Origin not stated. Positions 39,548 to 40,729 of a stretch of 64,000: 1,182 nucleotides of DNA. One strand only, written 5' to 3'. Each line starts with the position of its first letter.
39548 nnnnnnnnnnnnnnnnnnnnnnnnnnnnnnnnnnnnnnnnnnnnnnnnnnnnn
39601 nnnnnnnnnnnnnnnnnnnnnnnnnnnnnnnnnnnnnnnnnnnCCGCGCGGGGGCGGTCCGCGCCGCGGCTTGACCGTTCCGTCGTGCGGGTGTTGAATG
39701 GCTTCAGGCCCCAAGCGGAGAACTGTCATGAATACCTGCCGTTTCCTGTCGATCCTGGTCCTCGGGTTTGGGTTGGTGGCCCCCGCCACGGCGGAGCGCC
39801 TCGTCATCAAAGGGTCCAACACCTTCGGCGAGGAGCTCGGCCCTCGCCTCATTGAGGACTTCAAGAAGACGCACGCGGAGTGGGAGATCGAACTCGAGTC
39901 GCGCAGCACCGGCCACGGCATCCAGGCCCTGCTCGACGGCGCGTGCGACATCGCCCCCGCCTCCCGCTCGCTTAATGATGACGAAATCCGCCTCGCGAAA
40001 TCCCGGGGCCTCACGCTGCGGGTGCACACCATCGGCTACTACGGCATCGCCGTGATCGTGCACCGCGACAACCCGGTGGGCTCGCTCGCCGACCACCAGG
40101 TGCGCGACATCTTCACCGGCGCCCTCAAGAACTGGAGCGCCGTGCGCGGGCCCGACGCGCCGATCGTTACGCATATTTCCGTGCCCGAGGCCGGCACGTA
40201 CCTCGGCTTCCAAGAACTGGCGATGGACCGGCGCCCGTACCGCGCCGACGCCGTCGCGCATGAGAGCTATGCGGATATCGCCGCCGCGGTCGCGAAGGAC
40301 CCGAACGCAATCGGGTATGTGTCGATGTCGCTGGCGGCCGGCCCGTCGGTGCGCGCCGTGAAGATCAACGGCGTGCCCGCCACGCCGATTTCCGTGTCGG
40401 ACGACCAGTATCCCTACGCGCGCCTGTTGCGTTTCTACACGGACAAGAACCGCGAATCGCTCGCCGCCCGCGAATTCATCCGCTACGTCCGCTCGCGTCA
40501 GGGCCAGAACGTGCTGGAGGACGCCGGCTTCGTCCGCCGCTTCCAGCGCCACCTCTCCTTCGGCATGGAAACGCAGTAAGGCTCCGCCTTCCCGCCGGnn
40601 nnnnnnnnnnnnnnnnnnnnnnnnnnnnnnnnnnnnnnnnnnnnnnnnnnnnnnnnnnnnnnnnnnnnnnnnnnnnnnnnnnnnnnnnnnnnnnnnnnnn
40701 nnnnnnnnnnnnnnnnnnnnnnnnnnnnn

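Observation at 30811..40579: Cluster of three large hybrid histidine kinases with an adjacent orphan PstS-like binding protein and no cognate response regulator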

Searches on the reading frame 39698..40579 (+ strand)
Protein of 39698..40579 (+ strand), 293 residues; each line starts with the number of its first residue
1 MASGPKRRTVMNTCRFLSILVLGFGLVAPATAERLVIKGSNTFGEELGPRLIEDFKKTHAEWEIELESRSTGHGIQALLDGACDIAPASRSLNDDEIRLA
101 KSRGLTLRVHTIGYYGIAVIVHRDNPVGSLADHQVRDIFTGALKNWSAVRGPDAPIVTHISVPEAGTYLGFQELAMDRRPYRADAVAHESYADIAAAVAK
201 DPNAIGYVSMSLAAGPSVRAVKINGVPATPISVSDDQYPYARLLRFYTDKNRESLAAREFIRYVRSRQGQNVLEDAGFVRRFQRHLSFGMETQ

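Call 3: search_protein_families(library=pfam, proteins=[window:39698-40579:+], max_evalue=0.01)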
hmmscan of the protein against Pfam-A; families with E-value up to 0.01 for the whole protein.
window:39698-40579:+ (293 aa): 4 families
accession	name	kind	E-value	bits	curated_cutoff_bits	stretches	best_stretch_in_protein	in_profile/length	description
PF12849.12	PBP_like_2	-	5.8e-30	105.4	27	1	30-266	5-265/267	PBP superfamily domain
PF13531.11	SBP_bac_11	-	6.5e-08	33.1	25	1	50-278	15-226/227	Bacterial extracellular solute-binding protein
PF03466.25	LysR_substrate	-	1.8e-07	31.2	28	1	32-98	5-71/209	LysR substrate binding domain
PF12727.12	PBP_like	-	0.00014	21.5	27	1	53-213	2-155/193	PBP superfamily domain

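Call 11: search_protein_families(library=ncbifam, proteins=[window:39698-40579:+], max_evalue=0.001)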
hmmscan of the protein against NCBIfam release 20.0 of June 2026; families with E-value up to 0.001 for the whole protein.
window:39698-40579:+ (293 aa): 2 families
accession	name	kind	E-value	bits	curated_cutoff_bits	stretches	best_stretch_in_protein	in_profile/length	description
TIGR02136.1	ptsS_2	subfamily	9.8e-49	166.1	206.6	1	32-279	38-293/295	phosphate ABC transporter substrate-binding protein PstS family protein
TIGR00975.1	3a0107s03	equivalog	5.1e-07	29.1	205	1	42-147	7-113/315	phosphate ABC transporter substrate-binding protein PstS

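Call 12: find_homologous_proteins(query=window:39698-40579:+, max_evalue=0.00001)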
Query window:39698-40579:+ (293 aa): 1193 proteins with E <= 0.00001 among 5327 candidates; the best 120 are listed.
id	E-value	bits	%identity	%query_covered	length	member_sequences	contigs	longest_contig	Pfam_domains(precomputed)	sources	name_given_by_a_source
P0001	1.1e-183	627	99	97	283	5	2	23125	PF13531.12,PF12849.13,PF03466.26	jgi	jgi:phosphate transport system substrate-binding protein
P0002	1.8e-120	420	71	89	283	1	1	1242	PF13531.12,PF12849.13,PF03466.26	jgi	-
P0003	8.4e-118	411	69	91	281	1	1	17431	PF13531.12,PF12849.13,PF03466.26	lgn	-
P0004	6.8e-117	408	69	94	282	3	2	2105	PF13531.12,PF12849.13,PF03466.26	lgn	-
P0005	1.5e-116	407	68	89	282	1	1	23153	PF13531.12,PF12849.13,PF03466.26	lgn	-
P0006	3.9e-116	405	68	88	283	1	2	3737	PF13531.12,PF12849.13,PF03466.26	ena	-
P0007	8.4e-114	398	65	96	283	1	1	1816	PF13531.12,PF12849.13,PF03466.26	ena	-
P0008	5.4e-112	392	66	95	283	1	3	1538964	PF13531.12,PF12849.13,PF03466.26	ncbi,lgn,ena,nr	ncbi:MAG TPA: phosphate ABC transporter substrate-binding protein [Kiritimatiellia bacterium]|nr:pho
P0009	1.0e-108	381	63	95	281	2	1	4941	PF12849.13,PF03466.26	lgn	-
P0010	2.2e-108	380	63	95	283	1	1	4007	PF13531.12,PF12849.13,PF03466.26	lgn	-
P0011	2.0e-106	373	66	90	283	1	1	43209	PF13531.12,PF12727.13,PF12849.13,PF03466.26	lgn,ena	-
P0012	3.5e-106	373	63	90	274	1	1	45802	PF13531.12,PF12849.13,PF03466.26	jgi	jgi:phosphate transport system substrate-binding protein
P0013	7.8e-104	365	64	88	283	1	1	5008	PF13531.12,PF12849.13,PF03466.26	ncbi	-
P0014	6.9e-99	349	58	96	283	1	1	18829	PF13531.12,PF12727.13,PF12849.13,PF03466.26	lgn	-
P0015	1.8e-97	344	58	95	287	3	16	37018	PF13531.12,PF12727.13,PF12849.13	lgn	-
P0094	7.6e-81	290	49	91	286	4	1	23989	PF13531.12,PF12849.13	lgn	-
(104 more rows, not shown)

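Call 14: search_solved_structures(query=A1, max_evalue=0.001, show_alignments=3)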
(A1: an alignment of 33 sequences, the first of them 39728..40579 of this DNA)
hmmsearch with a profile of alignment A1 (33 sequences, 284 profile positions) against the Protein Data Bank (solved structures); distinct sequences matched with E-value up to 0.001: 15.
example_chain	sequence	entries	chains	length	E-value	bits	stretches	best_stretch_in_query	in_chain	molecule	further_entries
4gd5_A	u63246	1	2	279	2.7e-44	154.6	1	14-267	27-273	Phosphate ABC transporter, phosphate-binding protein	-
4q8r_A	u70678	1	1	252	7.3e-44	153.1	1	23-273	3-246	Phosphate ABC transporter, phosphate-binding protein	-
1twy_A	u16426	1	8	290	1.6e-39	138.9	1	8-271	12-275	ABC transporter, periplasmic substrate-binding protein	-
4n13_A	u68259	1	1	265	2.1e-36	128.7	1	19-270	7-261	Phosphate ABC transporter, periplasmic phosphate-binding protein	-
4h1x_A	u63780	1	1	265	2e-34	122.1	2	20-140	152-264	Phosphate-binding protein pstS 2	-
4ecf_A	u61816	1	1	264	7.5e-31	110.4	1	44-271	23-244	ABC-type phosphate transport system, periplasmic component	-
4exl_A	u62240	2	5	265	8.5e-31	110.2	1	43-277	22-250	Phosphate-binding protein pstS 1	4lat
9l8j_A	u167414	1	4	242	1.6e-30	109.3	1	24-266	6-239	Sll0540 protein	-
4jwo_A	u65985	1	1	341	4e-30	108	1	20-275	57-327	Phosphate binding protein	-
4pqj_A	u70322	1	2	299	2e-28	102.5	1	25-271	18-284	Phosphate binding protein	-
4omb_A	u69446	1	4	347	2.9e-28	101.9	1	25-271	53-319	Phosphate binding protein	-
9jwy_A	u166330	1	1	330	8e-08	34.9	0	24-178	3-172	Phosphate ABC transporter, periplasmic phosphate-binding protein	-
7xg7_A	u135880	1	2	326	1.4e-05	27.5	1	11-163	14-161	Phosphate transporter subunit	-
7xg8_A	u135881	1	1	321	0.00011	24.5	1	33-164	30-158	ABC transporter, substrate binding protein, phosphate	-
4lvq_A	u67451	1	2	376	0.00089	21.6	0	40-163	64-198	Phosphate-binding protein PstS 3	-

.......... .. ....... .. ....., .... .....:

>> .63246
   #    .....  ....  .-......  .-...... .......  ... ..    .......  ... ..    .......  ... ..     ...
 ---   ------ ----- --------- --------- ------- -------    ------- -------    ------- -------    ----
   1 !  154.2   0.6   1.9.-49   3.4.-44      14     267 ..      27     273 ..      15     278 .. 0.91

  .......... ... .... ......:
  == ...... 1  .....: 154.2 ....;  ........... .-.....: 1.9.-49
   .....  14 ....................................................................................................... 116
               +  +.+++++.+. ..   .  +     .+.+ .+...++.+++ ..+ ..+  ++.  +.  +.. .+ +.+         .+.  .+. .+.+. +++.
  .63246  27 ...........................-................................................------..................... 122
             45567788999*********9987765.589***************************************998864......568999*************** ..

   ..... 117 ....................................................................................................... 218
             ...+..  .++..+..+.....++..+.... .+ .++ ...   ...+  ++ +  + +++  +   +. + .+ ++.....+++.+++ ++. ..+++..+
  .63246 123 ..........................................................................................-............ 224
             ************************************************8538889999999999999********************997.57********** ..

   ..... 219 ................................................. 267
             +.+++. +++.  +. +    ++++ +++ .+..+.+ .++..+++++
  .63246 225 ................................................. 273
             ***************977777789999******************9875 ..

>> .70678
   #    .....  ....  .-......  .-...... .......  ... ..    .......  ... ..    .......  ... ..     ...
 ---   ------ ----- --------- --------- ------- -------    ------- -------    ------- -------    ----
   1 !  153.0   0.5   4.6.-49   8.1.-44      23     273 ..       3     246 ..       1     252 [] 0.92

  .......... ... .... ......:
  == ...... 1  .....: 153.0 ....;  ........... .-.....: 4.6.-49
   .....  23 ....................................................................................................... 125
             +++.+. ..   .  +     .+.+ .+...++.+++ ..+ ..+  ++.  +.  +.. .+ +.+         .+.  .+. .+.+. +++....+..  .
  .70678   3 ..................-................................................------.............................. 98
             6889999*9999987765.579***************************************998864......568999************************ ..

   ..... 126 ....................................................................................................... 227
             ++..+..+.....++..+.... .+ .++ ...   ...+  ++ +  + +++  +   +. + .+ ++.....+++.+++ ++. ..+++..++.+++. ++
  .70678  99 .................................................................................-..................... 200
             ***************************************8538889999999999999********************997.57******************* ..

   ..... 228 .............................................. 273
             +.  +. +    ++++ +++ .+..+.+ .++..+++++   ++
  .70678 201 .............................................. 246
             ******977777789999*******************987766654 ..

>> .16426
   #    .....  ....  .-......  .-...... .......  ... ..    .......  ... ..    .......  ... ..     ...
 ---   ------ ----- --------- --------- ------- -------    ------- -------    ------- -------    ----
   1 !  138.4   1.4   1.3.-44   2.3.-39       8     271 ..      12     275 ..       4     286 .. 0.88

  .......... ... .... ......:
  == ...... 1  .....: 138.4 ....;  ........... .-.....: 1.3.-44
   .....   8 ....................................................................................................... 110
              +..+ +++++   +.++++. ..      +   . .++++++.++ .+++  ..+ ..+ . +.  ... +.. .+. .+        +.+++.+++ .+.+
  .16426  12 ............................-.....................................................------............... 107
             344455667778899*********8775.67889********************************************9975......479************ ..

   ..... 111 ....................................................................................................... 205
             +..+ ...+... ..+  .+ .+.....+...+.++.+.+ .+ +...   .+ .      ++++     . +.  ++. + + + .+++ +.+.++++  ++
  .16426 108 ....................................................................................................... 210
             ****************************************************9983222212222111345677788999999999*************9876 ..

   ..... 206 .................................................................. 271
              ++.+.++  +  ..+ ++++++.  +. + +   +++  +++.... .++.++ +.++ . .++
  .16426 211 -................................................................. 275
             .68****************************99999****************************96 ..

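Call 15: find_related_loci(query=A1, collection=genome_contigs, flank=10000)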
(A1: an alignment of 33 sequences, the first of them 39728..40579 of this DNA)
Query A1 (283 aa) in genome_contigs; peptide patterns used: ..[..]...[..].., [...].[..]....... (x = any residue, [..] = any of these).
122 stretches matched a pattern; 106 encode a relative of the query (tblastn E <= 1e-3); the best 80 are kept; 80 distinct loci.
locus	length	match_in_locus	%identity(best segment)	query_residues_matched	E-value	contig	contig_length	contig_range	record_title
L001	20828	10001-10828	66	6-282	3e-119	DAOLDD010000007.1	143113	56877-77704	MAG TPA_asm: Kiritimatiellia bacterium isolate AMR_MDS_0145 NODE_23_length_143113_cov_29.146877, whole genome shotgun se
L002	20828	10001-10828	63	6-282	5e-115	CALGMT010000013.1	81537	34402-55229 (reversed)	MAG: uncultured bacterium isolate N1_Bin_METABAT__120_1 genome assembly, contig: c_000000409474, whole genome shotgun se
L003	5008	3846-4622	64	24-282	4e-108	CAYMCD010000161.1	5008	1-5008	MAG TPA_asm: uncultured Verrucomicrobiota bacterium isolate binchicken_co16_330 genome assembly, contig: NODE_27718_leng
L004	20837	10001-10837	58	1-277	1e-106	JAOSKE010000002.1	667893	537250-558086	MAG: Kiritimatiellae bacterium isolate FR_21 FR-Kiritimatiellae-1_s2, whole genome shotgun sequence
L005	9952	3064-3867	58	1-271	5e-95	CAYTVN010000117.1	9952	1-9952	MAG TPA_asm: uncultured Verrucomicrobiota bacterium isolate SRP173033_co1_159 genome assembly, contig: NODE_16027_length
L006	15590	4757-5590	53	3-274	6e-94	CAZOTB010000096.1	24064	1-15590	MAG TPA_asm: uncultured Verrucomicrobiota bacterium isolate binchicken_co107_139 genome assembly, contig: NODE_5217_leng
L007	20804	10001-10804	54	6-273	9e-89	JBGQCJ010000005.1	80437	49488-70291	MAG: Verrucomicrobiia bacterium isolate OBJ2_061818_110_42 k141_1714862_length_80437_cov_63.1396, whole genome shotgun s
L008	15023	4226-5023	52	10-276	3e-88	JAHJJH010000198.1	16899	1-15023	MAG: Verrucomicrobia bacterium isolate Modern_marine_rock_biofilm.mb.29 Modern_marine_rock.mb.29_k141_474769, whole geno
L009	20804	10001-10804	50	6-272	6e-88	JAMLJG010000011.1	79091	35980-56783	MAG: Kiritimatiellia bacterium isolate ACE_NR_VERR3 ACE_NR_VERR3_11, whole genome shotgun sequence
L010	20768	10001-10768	52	23-278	8e-86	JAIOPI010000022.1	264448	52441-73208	MAG: Lentisphaerae bacterium isolate LakeFargette_0920_ALND_MAG_66_32 LacPavin_0920_ALND_scaffold_146322, whole genome s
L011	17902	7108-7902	54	14-276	2e-85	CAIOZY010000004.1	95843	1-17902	MAG: uncultured Opitutaceae bacterium isolate AlinenLipids_bin-8141 genome assembly, contig: bin-8141:04/62, whole genom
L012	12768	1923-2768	51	4-272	4e-84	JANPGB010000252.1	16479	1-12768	MAG: Verrucomicrobiota bacterium isolate VAR_69_metabat_5 VAR_69_k141_4988735, whole genome shotgun sequence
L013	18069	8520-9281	52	27-280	5e-83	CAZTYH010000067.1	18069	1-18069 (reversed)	MAG TPA_asm: uncultured Verrucomicrobiota bacterium isolate SRP241326_co1_344 genome assembly, contig: NODE_4453_length_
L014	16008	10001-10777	51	18-276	1e-82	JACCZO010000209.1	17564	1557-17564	MAG: Chthoniobacterales bacterium isolate MGR_bin232 SD2897-2912_k127_7070933, whole genome shotgun sequence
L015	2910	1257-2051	49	15-279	1e-82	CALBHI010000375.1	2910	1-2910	MAG TPA_asm: uncultured Verrucomicrobia bacterium isolate SRR5576005_bin.32_CONCOCT_v1.1_MAG genome assembly, contig: ER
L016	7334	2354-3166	49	9-279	2e-81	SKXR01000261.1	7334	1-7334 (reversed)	MAG: Kiritimatiellae bacterium isolate CSSed162cmB_250 CSSed16-2cmB-45743, whole genome shotgun sequence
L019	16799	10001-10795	50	10-271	5e-80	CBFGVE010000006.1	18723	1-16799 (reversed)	MAG TPA_asm: uncultured bacterium isolate SRR17295757_concoct_88 genome assembly, contig: ERZ23398518.3154, whole genome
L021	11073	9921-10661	51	23-269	5e-80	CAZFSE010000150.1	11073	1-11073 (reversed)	MAG TPA_asm: uncultured Verrucomicrobiota bacterium isolate binchicken_co269_230 genome assembly, contig: NODE_5966_leng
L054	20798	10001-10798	47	7-269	2e-74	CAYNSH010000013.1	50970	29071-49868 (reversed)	MAG TPA_asm: uncultured Verrucomicrobiota bacterium isolate SRP241326_co2_331 genome assembly, contig: NODE_1087_length_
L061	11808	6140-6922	46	17-277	1e-73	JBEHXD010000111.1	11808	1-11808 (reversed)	MAG: Verrucomicrobiota bacterium isolate ES1.bin.31 NODE_5030_length_11808_cov_2.783841, whole genome shotgun sequence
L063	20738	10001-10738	49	24-269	8e-74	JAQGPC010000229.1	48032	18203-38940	MAG: Pedosphaera sp. isolate RYN_629 scaffold_2961028, whole genome shotgun sequence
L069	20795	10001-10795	45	7-271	2e-72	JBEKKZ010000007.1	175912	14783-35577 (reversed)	MAG: Verrucomicrobiota bacterium isolate SPRUCE 359 SPRUCE_359_7, whole genome shotgun sequence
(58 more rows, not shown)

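Call 20: search_protein_families(library=pfam, proteins=[L008:2772-4163:+, L013:7045-8433:+, L069:8495-9781:+, L019:8536-9960:+, L005:1529-2980:+, L021:8634-9821:+, L061:4862-5971:+, L063:8570-9697:+, L016:856-2247:+, L054:8483-9787:+], max_evalue=0.001)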
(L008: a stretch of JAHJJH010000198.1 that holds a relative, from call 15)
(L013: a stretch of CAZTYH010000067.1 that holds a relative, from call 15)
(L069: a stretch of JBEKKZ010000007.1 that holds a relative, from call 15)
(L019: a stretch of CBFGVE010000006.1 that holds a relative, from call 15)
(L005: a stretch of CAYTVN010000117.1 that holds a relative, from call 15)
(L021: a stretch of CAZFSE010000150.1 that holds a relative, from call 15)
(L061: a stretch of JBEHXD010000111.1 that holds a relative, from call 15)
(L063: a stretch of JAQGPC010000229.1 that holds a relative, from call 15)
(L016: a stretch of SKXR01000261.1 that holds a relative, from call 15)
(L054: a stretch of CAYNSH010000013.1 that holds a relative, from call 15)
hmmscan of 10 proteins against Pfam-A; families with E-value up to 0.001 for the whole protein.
L008:2772-4163:+ (463 aa): 1 family
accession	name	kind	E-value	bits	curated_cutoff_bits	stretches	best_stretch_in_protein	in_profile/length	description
PF07690.21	MFS_1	-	1.3e-42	146.4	33.4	1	31-412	2-346/347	Major Facilitator Superfamily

L013:7045-8433:+ (462 aa): 1 family
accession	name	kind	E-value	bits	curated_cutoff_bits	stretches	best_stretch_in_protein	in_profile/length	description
PF07690.21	MFS_1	-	1.8e-36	126.2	33.4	1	32-411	2-346/347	Major Facilitator Superfamily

L069:8495-9781:+ (428 aa): 1 family
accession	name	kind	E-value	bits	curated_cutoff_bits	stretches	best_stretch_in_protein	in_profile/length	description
PF00482.28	T2SSF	-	1.5e-63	212.8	25.2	2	81-204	1-125/125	Type II secretion system (T2SS), protein F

L019:8536-9960:+ (474 aa): 1 family
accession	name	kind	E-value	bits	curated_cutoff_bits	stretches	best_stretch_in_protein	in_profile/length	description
PF07690.21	MFS_1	-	1.9e-37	129.5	33.4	1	42-421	2-346/347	Major Facilitator Superfamily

L005:1529-2980:+ (483 aa): 3 families
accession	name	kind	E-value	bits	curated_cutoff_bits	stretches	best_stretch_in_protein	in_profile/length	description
PF05235.19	CHAD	-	4e-25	89.6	25.6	1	233-440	21-226/228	CHAD domain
PF21447.3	Ppx-GppA_III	-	4.8e-08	33.5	27.3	1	22-163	16-157/177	Ppx/GppA phosphatase, domain III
PF01966.28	HD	-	0.0002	22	22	0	24-138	3-113/116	HD domain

L021:8634-9821:+ (395 aa): 2 families
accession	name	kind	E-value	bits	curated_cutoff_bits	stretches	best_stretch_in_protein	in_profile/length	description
PF01758.21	SBF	-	2.5e-37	128.9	24.3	1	61-294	1-190/191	Sodium Bile acid symporter family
PF13593.11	SBF_like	-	3.4e-09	36.9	25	1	56-370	31-296/313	SBF-like CPA transporter family (DUF4137)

L061:4862-5971:+ (369 aa): 1 family
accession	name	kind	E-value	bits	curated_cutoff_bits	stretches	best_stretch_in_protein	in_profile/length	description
PF01758.21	SBF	-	3.7e-56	190.3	24.3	1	72-267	2-190/191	Sodium Bile acid symporter family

L063:8570-9697:+ (375 aa): 1 family
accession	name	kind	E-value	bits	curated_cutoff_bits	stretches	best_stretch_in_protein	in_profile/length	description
PF18884.5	TSP3_bac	-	0.00092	19.4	25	0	277-298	1-22/22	Bacterial TSP3 repeat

L016:856-2247:+ (463 aa): 1 family
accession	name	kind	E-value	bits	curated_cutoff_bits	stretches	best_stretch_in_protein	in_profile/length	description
PF07690.21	MFS_1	-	2.7e-35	122.4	33.4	1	32-414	2-345/347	Major Facilitator Superfamily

L054:8483-9787:+ (434 aa): 2 families
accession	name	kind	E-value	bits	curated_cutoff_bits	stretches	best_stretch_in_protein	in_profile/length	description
PF01758.21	SBF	-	4.5e-38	131.3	24.3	1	90-323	1-190/191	Sodium Bile acid symporter family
PF13593.11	SBF_like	-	2e-07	31.1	25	1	86-399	32-296/313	SBF-like CPA transporter family (DUF4137)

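Call 22: find_encoding_contigs(protein=P0008, flank=10000, max_places=3)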
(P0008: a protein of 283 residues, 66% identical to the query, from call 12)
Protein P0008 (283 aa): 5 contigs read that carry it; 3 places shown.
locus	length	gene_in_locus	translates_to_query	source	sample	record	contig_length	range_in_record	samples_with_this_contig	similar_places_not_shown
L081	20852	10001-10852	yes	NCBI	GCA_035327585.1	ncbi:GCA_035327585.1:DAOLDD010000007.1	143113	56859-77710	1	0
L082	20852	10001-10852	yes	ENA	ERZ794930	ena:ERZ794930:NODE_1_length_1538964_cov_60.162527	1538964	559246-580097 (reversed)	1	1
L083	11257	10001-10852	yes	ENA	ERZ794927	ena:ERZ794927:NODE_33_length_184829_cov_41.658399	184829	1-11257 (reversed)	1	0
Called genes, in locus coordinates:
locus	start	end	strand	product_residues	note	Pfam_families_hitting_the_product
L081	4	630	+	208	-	PF00081:Sod_Fe_N, PF02777:Sod_Fe_C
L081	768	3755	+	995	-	PF13185:GAF_2 (weak), PF01590:GAF, PF00989:PAS, PF08448:PAS_4, PF13426:PAS_9, PF00512:HisKA, PF02518:HATPase_c, PF00072:Response_reg, +2 more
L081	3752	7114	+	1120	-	PF08447:PAS_3, PF13426:PAS_9 (faint), PF00989:PAS (weak), PF08448:PAS_4, PF13188:PAS_8 (weak), PF00512:HisKA (weak), PF02518:HATPase_c, PF00072:Response_reg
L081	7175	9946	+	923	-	PF00989:PAS, PF08447:PAS_3, PF08448:PAS_4, PF13426:PAS_9, PF00989:PAS, PF08448:PAS_4, PF13426:PAS_9, PF02518:HATPase_c, +3 more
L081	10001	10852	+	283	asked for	PF12849:PBP_like_2, PF03466:LysR_substrate, PF13531:SBP_bac_11 (weak)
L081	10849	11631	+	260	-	PF13353:Fer4_12 (faint), PF04055:Radical_SAM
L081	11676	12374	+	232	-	PF00733:Asn_synthase, PF06508:QueC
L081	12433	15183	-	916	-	PF17957:Big_7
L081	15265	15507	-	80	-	PF07927:HicA_toxin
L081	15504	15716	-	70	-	-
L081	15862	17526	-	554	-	PF06826:Asp-Al_Ex, PF02080:TrkA_C, PF06826:Asp-Al_Ex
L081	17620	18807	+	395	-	PF22020:RlmL_1st, PF02926:THUMP (faint), PF01170:UPF0020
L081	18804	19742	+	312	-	PF23472:LysM2_CERK1_LYK3_4_5 (faint), PF01476:LysM, PF01510:Amidase_2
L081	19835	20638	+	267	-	PF04784:DUF547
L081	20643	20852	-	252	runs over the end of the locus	PF00588:SpoU_methylase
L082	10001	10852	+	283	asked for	PF12849:PBP_like_2, PF03466:LysR_substrate, PF13531:SBP_bac_11 (weak)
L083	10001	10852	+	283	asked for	PF12849:PBP_like_2, PF03466:LysR_substrate, PF13531:SBP_bac_11 (weak)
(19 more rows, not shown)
